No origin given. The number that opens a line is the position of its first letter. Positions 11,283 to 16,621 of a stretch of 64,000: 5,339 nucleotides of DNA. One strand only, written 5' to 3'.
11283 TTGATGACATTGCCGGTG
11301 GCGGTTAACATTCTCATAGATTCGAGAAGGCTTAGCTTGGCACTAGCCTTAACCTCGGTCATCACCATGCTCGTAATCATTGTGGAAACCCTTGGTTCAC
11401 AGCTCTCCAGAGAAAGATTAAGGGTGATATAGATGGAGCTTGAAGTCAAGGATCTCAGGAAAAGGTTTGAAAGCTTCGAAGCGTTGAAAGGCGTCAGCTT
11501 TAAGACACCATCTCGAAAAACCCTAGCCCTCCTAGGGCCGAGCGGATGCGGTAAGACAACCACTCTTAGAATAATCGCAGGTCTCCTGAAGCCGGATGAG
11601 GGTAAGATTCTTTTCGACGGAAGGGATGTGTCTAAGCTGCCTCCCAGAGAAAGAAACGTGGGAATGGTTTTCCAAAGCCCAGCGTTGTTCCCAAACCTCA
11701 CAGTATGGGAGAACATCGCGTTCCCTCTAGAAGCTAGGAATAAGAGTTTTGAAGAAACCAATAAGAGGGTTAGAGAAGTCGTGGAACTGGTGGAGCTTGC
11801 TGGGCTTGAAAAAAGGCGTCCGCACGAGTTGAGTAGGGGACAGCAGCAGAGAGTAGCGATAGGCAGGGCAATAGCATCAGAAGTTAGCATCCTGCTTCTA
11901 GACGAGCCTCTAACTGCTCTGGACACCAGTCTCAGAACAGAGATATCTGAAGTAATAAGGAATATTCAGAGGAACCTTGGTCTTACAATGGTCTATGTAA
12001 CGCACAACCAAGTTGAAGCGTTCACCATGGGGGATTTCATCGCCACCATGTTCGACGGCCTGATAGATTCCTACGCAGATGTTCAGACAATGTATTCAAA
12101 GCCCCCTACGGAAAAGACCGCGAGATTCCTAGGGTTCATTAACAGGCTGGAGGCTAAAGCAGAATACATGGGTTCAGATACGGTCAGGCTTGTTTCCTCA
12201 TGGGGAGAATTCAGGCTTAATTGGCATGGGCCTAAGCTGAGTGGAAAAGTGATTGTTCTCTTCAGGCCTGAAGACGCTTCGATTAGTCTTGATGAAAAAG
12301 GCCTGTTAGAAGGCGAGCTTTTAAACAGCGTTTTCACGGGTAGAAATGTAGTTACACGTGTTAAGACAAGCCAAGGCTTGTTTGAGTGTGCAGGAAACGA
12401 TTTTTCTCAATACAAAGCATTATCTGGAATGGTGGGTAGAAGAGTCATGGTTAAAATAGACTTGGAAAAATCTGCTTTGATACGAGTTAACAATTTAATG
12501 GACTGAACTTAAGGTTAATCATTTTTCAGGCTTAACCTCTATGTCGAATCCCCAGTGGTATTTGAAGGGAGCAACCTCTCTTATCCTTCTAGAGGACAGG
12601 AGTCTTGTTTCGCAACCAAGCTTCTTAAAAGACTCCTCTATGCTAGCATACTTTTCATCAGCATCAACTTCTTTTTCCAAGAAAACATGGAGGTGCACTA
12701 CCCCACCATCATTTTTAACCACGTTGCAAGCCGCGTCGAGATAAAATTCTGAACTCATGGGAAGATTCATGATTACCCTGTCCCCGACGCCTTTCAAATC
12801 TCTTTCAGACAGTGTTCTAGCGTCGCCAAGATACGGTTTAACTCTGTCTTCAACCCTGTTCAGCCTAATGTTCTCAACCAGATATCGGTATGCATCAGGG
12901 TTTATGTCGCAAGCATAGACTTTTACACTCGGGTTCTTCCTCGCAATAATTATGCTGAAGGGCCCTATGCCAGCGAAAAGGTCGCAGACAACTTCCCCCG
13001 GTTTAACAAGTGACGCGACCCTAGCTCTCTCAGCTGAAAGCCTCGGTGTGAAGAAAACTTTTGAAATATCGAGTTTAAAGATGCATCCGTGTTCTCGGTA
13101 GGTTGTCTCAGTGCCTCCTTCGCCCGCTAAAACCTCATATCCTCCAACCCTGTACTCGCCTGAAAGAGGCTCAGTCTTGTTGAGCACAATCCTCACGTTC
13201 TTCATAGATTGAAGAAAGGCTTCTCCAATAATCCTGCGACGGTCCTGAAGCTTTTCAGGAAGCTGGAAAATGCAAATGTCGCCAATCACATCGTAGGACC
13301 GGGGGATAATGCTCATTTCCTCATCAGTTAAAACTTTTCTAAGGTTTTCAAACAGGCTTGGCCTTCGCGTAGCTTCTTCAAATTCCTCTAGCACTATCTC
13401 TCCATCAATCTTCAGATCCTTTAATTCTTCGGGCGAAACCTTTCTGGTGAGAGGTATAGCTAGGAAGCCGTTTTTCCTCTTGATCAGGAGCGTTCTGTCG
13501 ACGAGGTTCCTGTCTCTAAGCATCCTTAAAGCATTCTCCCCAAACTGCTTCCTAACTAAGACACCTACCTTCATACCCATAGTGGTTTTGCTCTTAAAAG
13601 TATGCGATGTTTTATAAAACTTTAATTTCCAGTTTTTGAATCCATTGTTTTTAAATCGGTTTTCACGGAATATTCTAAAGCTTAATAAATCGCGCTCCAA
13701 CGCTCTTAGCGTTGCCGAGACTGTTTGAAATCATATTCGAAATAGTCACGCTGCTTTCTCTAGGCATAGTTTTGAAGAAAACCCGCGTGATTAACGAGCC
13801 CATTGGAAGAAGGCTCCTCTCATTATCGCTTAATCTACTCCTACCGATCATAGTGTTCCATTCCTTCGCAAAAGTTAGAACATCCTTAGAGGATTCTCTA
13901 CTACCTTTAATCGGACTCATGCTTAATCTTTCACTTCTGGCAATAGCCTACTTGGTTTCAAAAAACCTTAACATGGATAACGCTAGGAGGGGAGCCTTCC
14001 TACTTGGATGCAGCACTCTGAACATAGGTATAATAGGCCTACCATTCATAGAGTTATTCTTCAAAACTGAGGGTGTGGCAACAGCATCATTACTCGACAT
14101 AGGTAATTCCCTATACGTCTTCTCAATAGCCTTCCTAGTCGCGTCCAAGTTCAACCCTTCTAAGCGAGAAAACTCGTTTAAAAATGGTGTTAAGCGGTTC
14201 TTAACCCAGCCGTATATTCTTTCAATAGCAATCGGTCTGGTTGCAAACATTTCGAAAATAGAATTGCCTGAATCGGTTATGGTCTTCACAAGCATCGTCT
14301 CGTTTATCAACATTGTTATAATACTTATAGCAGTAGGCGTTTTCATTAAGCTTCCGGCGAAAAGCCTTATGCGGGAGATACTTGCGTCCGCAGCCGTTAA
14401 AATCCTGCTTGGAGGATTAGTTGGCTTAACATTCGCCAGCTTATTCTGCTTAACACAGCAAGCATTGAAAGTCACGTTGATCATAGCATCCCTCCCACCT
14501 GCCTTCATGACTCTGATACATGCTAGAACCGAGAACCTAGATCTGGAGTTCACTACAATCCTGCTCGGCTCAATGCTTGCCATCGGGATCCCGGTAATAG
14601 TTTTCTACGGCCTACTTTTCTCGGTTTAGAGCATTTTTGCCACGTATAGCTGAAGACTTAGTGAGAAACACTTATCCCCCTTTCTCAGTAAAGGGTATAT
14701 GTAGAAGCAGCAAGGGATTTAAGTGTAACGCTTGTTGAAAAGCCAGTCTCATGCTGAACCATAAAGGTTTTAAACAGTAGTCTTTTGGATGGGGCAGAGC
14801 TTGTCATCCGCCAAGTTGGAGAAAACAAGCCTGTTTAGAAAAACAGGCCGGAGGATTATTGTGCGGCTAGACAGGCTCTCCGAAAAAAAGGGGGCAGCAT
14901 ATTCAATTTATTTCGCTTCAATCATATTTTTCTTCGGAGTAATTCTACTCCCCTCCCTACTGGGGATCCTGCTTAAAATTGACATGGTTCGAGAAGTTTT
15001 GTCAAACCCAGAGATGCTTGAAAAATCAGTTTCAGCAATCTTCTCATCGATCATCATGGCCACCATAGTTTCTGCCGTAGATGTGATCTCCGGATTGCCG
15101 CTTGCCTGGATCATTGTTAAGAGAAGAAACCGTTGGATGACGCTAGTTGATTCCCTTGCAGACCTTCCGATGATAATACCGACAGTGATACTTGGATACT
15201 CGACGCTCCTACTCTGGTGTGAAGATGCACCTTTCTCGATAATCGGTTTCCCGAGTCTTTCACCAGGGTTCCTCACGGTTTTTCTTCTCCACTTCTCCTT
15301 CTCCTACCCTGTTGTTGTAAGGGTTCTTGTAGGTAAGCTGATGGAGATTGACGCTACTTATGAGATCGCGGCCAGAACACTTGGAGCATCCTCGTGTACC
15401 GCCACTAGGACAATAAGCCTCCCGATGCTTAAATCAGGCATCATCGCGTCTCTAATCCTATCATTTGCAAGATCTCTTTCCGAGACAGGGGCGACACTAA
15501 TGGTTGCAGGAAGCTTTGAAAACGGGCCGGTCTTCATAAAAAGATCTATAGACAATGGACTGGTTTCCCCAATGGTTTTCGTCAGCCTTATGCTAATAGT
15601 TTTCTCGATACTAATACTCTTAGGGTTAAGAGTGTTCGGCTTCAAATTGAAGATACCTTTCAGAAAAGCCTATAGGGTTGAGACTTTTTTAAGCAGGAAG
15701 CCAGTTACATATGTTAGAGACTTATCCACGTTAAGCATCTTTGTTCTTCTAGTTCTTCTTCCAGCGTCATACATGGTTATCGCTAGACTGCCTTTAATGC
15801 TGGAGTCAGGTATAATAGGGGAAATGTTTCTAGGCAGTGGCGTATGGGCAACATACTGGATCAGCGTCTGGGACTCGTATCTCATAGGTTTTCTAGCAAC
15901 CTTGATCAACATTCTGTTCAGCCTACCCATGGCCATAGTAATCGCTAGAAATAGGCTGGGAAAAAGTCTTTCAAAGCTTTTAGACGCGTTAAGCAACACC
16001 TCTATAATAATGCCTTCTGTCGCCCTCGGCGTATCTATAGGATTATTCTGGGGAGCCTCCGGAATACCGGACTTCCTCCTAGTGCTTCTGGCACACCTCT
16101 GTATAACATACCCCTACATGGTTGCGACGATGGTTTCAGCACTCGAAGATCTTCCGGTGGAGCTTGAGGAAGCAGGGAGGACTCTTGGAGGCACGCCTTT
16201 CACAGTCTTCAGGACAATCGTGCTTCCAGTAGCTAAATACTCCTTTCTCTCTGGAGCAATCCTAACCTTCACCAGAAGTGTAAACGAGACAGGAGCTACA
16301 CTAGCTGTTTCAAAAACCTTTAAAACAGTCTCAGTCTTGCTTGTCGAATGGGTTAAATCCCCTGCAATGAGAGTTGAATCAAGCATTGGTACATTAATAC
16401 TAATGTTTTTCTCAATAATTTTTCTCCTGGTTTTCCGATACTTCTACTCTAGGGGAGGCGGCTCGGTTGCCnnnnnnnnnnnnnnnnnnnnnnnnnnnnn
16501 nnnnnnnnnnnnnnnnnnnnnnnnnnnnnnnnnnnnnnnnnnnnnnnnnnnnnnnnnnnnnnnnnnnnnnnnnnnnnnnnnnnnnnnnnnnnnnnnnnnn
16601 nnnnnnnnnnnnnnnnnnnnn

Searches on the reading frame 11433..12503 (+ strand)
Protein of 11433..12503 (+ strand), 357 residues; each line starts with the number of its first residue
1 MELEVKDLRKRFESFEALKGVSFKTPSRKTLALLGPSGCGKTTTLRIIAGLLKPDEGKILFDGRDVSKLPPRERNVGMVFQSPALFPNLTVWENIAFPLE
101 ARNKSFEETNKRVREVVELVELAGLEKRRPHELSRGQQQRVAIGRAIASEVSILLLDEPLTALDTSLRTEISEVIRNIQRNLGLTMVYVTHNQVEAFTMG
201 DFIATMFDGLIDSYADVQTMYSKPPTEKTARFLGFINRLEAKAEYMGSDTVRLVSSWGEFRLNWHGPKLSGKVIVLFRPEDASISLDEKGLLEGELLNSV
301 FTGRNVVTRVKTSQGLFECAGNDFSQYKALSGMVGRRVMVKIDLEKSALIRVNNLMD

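Call 6: search_protein_families(library=pfam, proteins=[window:11433-12503:+])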
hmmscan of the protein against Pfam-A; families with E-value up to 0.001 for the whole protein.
window:11433-12503:+ (357 aa): 4 families
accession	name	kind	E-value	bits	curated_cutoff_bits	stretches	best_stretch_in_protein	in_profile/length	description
PF00005.33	ABC_tran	-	7.6e-38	130.7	25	1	18-160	1-136/137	ABC transporter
PF13304.12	AAA_21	-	4.9e-08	33.8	27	1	107-193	211-300/304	AAA domain, putative AbiEii toxin, Type IV TA system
PF03215.21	Rad17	-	8.9e-05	22.9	23.8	1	16-52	33-69/186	Rad17 P-loop domain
PF02463.25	SMC_N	-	0.00022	21.2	40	0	107-196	114-204/220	RecF/RecN/SMC N terminal domain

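Call 7: search_protein_families(library=ncbifam, proteins=[window:11433-12503:+])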
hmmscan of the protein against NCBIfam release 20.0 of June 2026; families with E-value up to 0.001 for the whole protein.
window:11433-12503:+ (357 aa): 186 families (the best 25 are shown)
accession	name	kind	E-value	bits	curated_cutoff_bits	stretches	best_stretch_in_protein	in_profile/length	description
TIGR03265.1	PhnT2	equivalog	2.9e-87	293.2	457.7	1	3-330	5-330/353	putative 2-aminoethylphosphonate ABC transporter ATP-binding protein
NF043075.1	MMSYN1_0197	equivalog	6.9e-81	271.8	550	1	3-318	3-314/341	spermidine/putrescine ABC transporter ATP-binding protein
TIGR01187.1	potA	subfamily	5.4e-80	268.9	355.6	1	33-316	1-290/325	polyamine ABC transporter ATP-binding protein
NF006987.0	PRK09452.1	equivalog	1.2e-79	267.8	482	1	3-316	18-337/378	spermidine/putrescine ABC transporter ATP-binding protein PotA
NF040933.2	ABC_arch_GlcV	equivalog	7.7e-74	248.7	450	1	2-291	2-295/357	glucose ABC transporter ATP-binding protein GlcV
NF040840.2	tungstate_WtpC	equivalog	2.7e-72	244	440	1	3-287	2-281/347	tungstate ABC transporter ATP-binding protein WtpC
TIGR00968.1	3a0106s01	subfamily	1.5e-69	234.2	342.75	1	4-239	2-237/237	sulfate ABC transporter ATP-binding protein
NF008653.0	PRK11650.1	subfamily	2.6e-69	234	432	1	2-308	3-312/357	sn-glycerol-3-phosphate ABC transporter ATP-binding protein UgpC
TIGR03258.1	PhnT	equivalog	3.9e-69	233.4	499.15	1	5-258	11-266/359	2-aminoethylphosphonate ABC transport system ATP-binding subunit PhnT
NF008513.0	PRK11432.1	equivalog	2.6e-67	227.2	496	1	3-303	7-304/351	ferric ABC transporter ATP-binding protein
NF008105.0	PRK10851.1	equivalog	5e-66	222.8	502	1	1-287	1-285/362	sulfate/thiosulfate ABC transporter ATP-binding protein CysA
NF008621.0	PRK11607.1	equivalog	2.8e-62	210.7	613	1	3-251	20-268/377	putrescine ABC transporter ATP-binding subunit PotG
NF008233.0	PRK11000.1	equivalog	4.2e-59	200.2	568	1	4-252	5-255/369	maltose/maltodextrin ABC transporter ATP-binding protein MalK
TIGR02142.1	modC_ABC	equivalog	5.4e-49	167.3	285.05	1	20-224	15-223/353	molybdenum ABC transporter ATP-binding protein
TIGR01186.1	proV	subfamily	6e-48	163.8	326.6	1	17-219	8-216/363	betaine/proline/choline family ABC transporter ATP-binding protein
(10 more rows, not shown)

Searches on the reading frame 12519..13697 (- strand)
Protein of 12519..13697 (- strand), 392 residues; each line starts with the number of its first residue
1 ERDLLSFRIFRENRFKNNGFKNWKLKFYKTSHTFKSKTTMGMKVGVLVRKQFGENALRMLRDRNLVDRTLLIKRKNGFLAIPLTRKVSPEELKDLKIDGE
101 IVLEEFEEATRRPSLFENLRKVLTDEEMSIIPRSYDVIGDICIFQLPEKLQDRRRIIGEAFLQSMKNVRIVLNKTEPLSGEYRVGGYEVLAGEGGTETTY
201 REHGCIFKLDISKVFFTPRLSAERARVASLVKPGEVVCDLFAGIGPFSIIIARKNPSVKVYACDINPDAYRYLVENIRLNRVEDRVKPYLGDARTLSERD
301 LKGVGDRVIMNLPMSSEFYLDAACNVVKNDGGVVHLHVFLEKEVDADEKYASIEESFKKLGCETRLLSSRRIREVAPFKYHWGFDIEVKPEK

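Call 6: search_protein_families(library=pfam, proteins=[window:12519-13697:-])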
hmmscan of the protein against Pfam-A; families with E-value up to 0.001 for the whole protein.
window:12519-13697:- (392 aa): 9 families
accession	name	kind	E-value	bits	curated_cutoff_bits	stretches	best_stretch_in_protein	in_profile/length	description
PF02475.24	TRM5-TYW2_MTfase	-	1.8e-51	174.8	28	1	198-363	1-162/164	TRM5/TYW2 methyltransferase domain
PF25133.1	TYW2_N_2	-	7.4e-20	71.3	27.7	1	117-194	3-78/79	TYW2 N-terminal domain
PF18093.7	Trm5_N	-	5.5e-09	36.1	22.7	1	45-88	1-44/47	tRNA methyltransferase 5 N-terminal domain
PF13847.12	Methyltransf_31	-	1.7e-07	31.5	27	1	232-360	2-129/145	Methyltransferase domain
PF05175.20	MTS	-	3.6e-06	27.2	23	1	234-316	32-110/170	Methyltransferase small domain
PF02005.22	TRM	-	2.9e-05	23.9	27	1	237-331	53-147/376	N2,N2-dimethylguanosine tRNA methyltransferase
PF12847.13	Methyltransf_18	-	5.2e-05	23.7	27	1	225-293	6-74/151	Methyltransferase domain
PF01728.25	FtsJ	-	7e-05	23.3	24.1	1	229-332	17-100/181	FtsJ-like methyltransferase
PF09445.16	Methyltransf_15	-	0.0005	20.1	22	1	235-314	2-81/165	RNA cap guanine-N2 methyltransferase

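Call 7: search_protein_families(library=ncbifam, proteins=[window:12519-13697:-])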
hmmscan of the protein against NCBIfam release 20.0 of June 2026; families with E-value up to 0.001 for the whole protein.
window:12519-13697:- (392 aa): 16 families
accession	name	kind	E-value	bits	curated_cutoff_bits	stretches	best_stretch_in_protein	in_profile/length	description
NF047730.1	tRNAMtaseTrm5b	equivalog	1.2e-79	267.9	600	1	44-388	2-329/330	tRNA (guanine(37)-N1)-methyltransferase Trm5b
NF047732.1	tRNAMtaseTrm5bMeth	equivalog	7.1e-65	219.2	500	1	46-388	4-336/337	tRNA (guanine(37)-N1)-methyltransferase Trm5b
NF047729.1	tRNAMtaseTaw21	equivalog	2.3e-46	158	400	1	136-387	8-249/250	tRNA 4-demethylwyosine(37)-methyltransferase Taw21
NF047823.1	tRNAwyosTaw2Pyroc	equivalog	2.1e-45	155.3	550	1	112-388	7-275/277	tRNA(Phe) (4-demethylwyosine(37)-C(7)) aminocarboxypropyltransferase Taw2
NF047824.1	tRNAwyosineTaw2Meth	equivalog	1.5e-42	145.9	350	1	135-388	2-243/245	tRNA(Phe) (4-demethylwyosine(37)-C(7)) aminocarboxypropyltransferase Taw2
NF047728.1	tRNAMtaseTaw22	equivalog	8.4e-42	143.5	550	1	45-388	3-335/336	tRNA (guanine(37)-N1)/4-demethylwyosine(37)-methyltransferase Taw22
TIGR03534.1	RF_mod_PrmC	equivalog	6.8e-07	29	199.1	1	209-313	60-165/253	peptide chain release factor N(5)-glutamine methyltransferase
TIGR00536.1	hemK_fam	subfamily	2e-06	27.1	115.5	1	235-290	116-171/286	HemK family protein methyltransferase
TIGR03533.1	L3_gln_methyl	equivalog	3.4e-05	23.3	229.7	1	235-293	123-181/284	50S ribosomal protein L3 N(5)-glutamine methyltransferase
TIGR00406.1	prmA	equivalog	0.00011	21.8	183.15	1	229-312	155-233/288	50S ribosomal protein L11 methyltransferase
TIGR02469.1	CbiT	equivalog_domain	0.00017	21.8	78.3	1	231-311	17-95/124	precorrin-6Y C5,15-methyltransferase (decarboxylating) subunit CbiT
TIGR00308.1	TRM1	equivalog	0.00017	21.1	280.65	1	237-330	48-140/375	tRNA (guanine(10)-N(2))-dimethyltransferase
NF011529.0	PRK14968.1-3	equivalog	0.00029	20.3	162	1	231-288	32-86/198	putative methyltransferase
TIGR00479.1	rumA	equivalog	0.00066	18.6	183.55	0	223-282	283-340/432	23S rRNA (uracil(1939)-C(5))-methyltransferase RlmD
TIGR01444.1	fkbM_fam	subfamily_domain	0.00073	20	37.7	0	236-286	1-50/143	FkbM family methyltransferase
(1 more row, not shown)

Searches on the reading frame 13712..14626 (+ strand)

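Call 6: search_protein_families(library=pfam, proteins=[window:13712-14626:+])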
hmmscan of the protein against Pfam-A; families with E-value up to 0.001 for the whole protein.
window:13712-14626:+ (305 aa): 1 family
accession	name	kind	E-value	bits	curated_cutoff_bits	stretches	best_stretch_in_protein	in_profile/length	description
PF03547.23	Mem_trans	-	1.1e-13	51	25.7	1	5-299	3-343/343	Membrane transport protein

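Call 7: search_protein_families(library=ncbifam, proteins=[window:13712-14626:+])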
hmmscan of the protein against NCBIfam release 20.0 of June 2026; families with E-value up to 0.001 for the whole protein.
window:13712-14626:+ (305 aa): 1 family
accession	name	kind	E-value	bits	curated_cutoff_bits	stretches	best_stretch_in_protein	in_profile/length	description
TIGR00946.1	2a69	subfamily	4.2e-19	68.9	246.05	1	6-302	8-334/336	auxin efflux carrier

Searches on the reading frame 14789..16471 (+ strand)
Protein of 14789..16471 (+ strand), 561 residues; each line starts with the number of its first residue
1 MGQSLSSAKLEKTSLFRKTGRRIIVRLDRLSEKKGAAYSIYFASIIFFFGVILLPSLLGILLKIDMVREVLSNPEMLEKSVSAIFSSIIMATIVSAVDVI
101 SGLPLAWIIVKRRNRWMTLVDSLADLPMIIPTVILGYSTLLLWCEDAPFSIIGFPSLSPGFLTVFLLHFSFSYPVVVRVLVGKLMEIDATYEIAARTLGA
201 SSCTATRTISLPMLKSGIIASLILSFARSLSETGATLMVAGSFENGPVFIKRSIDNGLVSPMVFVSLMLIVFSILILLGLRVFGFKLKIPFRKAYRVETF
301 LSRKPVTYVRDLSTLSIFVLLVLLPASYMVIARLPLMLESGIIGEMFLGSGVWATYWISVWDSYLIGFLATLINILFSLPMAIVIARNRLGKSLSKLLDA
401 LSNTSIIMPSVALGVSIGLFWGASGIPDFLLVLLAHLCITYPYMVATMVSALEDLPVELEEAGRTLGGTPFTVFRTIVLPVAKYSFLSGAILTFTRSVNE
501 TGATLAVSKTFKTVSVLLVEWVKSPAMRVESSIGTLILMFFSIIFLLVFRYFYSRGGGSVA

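Call 6: search_protein_families(library=pfam, proteins=[window:14789-16471:+])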
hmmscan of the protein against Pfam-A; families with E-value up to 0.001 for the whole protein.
window:14789-16471:+ (561 aa): 1 family
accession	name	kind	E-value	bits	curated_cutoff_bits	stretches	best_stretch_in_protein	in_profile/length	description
PF00528.27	BPD_transp_1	-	9.4e-21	74.8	26.4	2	379-554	2-180/184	Binding-protein-dependent transport system inner membrane component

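Call 7: search_protein_families(library=ncbifam, proteins=[window:14789-16471:+])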
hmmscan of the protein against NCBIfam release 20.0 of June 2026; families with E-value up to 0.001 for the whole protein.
window:14789-16471:+ (561 aa): 25 families
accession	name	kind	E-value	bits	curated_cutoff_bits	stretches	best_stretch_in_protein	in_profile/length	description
TIGR01581.1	Mo_ABC_porter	hypoth_equivalog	1.2e-49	168.8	210.3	2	79-278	18-224/225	ABC transporter permease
NF040839.1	tungstate_WtpB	equivalog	3.5e-45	154.6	340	2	42-283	6-247/251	tungstate ABC transporter permease WtpB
TIGR02141.1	modB_ABC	equivalog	2.9e-43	147.9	182.6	2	87-283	3-205/208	molybdate ABC transporter permease subunit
TIGR00969.1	3a0106s02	subfamily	3e-43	148.2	240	2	42-280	21-266/272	sulfate ABC transporter permease subunit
NF006939.0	PRK09421.1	equivalog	4.4e-38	131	262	2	77-241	5-173/230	molybdate ABC transporter permease subunit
TIGR02139.1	permease_CysT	equivalog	8.5e-35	120.6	246.1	2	43-281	10-256/265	sulfate ABC transporter permease subunit CysT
NF008208.0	PRK10971.1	equivalog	2.9e-32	112.3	415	2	36-243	11-222/277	sulfate/thiosulfate ABC transporter permease CysT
NF007047.0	PRK09500.1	equivalog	8.6e-27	94.4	326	2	80-278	56-246/257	spermidine/putrescine ABC transporter permease PotC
TIGR02140.1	permease_CysW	equivalog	5.4e-26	91.6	329.1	2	78-275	43-247/261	sulfate ABC transporter permease subunit CysW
TIGR03255.1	PhnV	equivalog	2.1e-25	89.9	358.7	2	83-280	67-261/270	2-aminoethylphosphonate ABC transport system, membrane component PhnV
NF007889.0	PRK10592.1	equivalog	1.2e-21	77.6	476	2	80-278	61-259/281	putrescine ABC transporter permease PotI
TIGR03262.1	PhnU2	equivalog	1.6e-18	66.7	593.25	2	62-277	38-250/546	putative 2-aminoethylphosphonate ABC transporter permease subunit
NF038017.1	ABC_perm1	subfamily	1.7e-18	67.3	100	2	90-244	4-154/184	ABC transporter permease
NF008620.0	PRK11602.1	equivalog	4.4e-18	65.5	442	2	64-243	50-228/291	sulfate/thiosulfate ABC transporter permease CysW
TIGR00974.1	3a0107s02c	equivalog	8.2e-16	57.9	193.45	2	62-243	34-211/272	phosphate ABC transporter permease PstA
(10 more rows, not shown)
